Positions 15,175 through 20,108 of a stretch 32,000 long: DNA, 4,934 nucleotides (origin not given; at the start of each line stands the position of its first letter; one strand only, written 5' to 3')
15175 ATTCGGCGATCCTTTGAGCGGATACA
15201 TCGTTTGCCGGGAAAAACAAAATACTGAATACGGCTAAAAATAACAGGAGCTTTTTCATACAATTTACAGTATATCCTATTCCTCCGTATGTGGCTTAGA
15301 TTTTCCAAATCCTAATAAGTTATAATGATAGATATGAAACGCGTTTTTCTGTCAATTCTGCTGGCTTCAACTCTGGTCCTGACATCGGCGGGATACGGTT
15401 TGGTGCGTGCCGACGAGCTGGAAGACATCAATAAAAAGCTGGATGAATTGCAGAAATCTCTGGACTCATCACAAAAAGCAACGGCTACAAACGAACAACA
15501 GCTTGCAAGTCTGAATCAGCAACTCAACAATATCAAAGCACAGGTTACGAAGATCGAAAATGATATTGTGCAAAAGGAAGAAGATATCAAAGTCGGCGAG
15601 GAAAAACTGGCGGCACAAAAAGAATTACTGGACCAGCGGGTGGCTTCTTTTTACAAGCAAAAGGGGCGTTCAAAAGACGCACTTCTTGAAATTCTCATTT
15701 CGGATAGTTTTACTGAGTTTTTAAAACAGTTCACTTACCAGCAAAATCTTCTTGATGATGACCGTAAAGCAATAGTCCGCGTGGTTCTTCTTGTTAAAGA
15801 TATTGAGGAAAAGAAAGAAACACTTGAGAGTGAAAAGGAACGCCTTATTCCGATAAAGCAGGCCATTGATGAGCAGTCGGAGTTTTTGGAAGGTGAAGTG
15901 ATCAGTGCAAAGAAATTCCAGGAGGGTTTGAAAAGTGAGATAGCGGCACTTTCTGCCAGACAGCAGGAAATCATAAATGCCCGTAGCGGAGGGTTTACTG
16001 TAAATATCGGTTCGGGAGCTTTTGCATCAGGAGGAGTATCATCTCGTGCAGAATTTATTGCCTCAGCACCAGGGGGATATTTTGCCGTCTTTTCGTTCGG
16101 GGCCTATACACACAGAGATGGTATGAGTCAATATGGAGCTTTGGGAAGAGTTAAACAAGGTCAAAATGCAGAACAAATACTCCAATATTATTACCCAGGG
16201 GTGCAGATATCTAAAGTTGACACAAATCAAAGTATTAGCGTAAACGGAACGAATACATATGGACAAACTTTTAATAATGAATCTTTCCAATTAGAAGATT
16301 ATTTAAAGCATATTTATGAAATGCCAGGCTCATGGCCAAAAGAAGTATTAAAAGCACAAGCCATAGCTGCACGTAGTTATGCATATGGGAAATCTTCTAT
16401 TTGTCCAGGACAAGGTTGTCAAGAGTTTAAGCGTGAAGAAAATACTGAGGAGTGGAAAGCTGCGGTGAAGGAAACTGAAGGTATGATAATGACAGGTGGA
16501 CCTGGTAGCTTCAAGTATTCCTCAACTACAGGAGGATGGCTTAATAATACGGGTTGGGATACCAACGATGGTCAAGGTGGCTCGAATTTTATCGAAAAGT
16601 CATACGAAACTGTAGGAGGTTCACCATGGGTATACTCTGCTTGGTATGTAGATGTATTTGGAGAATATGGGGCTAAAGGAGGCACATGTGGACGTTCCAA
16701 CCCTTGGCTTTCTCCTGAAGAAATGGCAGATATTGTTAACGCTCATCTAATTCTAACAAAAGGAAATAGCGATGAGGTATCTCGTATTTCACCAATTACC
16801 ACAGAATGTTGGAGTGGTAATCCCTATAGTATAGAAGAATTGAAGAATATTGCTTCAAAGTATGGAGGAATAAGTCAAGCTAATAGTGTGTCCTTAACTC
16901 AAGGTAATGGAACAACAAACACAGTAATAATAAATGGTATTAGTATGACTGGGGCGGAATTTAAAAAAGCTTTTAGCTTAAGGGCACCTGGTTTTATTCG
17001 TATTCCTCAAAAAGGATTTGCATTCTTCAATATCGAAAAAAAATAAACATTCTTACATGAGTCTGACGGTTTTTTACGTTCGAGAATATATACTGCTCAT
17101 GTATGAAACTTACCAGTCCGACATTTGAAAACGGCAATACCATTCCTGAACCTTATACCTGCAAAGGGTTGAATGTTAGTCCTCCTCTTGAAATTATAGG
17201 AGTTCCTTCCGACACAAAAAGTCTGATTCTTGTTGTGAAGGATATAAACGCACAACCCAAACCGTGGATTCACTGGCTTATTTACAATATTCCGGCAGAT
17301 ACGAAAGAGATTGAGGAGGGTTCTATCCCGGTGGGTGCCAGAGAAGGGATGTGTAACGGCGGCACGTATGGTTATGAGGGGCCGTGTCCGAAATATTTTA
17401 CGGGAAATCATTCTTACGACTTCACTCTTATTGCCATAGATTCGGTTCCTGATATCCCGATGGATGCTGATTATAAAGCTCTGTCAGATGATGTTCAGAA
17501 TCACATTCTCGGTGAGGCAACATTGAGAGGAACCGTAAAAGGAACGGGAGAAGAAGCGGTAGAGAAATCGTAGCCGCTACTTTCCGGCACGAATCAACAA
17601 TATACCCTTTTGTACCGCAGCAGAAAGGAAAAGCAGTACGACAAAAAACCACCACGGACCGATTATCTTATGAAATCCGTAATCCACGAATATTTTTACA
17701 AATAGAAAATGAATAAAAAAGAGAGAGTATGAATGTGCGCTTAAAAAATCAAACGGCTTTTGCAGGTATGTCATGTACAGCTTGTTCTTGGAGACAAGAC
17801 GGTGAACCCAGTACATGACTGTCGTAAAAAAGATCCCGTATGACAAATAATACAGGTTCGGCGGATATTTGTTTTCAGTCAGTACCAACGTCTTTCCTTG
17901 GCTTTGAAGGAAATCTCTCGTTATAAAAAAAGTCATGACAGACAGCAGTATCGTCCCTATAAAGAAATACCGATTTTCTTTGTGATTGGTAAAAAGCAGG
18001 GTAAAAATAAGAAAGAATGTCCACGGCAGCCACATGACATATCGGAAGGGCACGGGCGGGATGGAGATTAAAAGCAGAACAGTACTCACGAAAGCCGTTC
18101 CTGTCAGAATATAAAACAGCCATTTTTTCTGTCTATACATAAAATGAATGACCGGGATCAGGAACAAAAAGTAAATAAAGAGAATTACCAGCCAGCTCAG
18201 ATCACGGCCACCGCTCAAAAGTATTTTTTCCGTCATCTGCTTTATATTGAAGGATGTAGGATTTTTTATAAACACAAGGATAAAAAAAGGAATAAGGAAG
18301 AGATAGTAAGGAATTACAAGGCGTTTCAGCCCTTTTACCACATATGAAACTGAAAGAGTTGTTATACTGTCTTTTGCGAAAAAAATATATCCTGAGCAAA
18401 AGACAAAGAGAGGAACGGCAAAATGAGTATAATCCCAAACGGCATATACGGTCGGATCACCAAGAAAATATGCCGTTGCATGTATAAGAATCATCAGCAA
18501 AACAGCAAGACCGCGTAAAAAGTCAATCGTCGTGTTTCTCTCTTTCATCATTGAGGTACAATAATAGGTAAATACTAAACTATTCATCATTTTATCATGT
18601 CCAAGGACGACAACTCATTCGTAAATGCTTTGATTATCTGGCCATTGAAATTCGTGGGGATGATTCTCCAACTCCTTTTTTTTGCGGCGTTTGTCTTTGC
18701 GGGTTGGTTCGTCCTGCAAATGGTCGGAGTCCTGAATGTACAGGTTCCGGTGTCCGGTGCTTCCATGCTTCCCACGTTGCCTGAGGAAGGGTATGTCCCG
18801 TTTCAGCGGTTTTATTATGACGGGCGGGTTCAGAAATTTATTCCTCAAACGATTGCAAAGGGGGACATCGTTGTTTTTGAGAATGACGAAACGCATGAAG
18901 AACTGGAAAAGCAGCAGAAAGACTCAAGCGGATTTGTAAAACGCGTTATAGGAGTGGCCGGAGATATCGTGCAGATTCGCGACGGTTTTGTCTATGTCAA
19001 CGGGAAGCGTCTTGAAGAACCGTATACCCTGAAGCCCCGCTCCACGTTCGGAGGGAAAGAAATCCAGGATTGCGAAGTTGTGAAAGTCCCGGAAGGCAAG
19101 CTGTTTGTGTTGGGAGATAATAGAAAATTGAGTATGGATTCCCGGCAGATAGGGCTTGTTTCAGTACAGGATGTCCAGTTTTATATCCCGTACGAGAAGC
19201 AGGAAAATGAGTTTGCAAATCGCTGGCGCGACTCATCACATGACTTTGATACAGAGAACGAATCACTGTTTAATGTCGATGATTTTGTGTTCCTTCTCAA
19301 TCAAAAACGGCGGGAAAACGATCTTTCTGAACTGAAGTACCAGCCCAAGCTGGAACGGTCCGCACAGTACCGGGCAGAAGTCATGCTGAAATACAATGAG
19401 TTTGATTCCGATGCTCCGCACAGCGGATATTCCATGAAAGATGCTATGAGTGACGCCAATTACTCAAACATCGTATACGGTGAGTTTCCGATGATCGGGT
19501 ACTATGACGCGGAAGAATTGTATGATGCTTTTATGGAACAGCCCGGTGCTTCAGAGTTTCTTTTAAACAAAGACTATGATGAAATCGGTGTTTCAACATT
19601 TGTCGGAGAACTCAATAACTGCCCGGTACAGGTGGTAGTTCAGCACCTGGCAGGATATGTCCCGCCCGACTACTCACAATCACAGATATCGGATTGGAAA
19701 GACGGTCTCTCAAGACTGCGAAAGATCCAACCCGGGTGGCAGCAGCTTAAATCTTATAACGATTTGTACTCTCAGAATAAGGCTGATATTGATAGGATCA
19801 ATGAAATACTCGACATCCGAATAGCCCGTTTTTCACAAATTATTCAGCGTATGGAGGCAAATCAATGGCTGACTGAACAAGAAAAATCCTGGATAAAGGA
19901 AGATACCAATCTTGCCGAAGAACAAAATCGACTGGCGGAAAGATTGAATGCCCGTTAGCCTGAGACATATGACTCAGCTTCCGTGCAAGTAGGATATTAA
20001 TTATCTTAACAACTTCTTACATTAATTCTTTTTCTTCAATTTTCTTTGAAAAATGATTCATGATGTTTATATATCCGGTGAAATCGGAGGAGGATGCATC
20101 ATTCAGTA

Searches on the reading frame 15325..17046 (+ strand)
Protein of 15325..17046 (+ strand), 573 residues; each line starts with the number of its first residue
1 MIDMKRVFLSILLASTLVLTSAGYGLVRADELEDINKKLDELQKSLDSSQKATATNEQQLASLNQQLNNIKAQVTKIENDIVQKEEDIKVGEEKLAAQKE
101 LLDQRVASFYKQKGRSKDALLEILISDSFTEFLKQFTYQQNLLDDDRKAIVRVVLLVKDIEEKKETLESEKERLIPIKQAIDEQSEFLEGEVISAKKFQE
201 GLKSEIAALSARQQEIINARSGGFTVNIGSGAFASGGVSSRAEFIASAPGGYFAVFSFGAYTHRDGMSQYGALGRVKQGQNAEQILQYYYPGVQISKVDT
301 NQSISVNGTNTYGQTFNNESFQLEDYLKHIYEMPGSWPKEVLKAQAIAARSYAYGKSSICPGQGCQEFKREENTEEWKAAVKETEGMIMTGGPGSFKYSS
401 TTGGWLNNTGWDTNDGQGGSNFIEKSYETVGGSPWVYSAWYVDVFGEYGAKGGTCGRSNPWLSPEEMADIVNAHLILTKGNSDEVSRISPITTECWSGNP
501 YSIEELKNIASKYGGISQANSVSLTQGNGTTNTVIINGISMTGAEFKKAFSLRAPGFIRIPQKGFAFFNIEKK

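Call 108: search_protein_families(library=pfam, proteins=[window:15325-17046:+], max_evalue=0.0001)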
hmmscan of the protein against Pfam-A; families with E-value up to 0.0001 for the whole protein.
window:15325-17046:+ (573 aa): 1 family
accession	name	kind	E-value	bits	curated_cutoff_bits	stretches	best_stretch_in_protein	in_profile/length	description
PF08486.15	SpoIID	-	2e-15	57.6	23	1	319-390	9-96/97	Stage II sporulation protein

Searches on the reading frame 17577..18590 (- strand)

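Call 108: search_protein_families(library=pfam, proteins=[window:17577-18590:-], max_evalue=0.0001)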
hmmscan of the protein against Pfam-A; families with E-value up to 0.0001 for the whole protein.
window:17577-18590:- (337 aa): 1 family
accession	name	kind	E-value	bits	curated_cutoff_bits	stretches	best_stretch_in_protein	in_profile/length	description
PF01757.29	Acyl_transf_3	-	1.6e-22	80.4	31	1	21-325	3-319/326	Acyltransferase domain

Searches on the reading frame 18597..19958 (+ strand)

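Call 108: search_protein_families(library=pfam, proteins=[window:18597-19958:+], max_evalue=0.0001)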
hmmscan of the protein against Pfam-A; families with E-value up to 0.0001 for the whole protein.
window:18597-19958:+ (453 aa): 2 families
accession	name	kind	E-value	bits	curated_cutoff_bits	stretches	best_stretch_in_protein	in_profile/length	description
PF10502.14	Peptidase_S26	-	2.6e-33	115.8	22.9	1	29-193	5-159/168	Signal peptidase, peptidase S26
PF00188.32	CAP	-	5.3e-07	30.9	21.1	1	233-334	3-102/117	Cysteine-rich secretory protein family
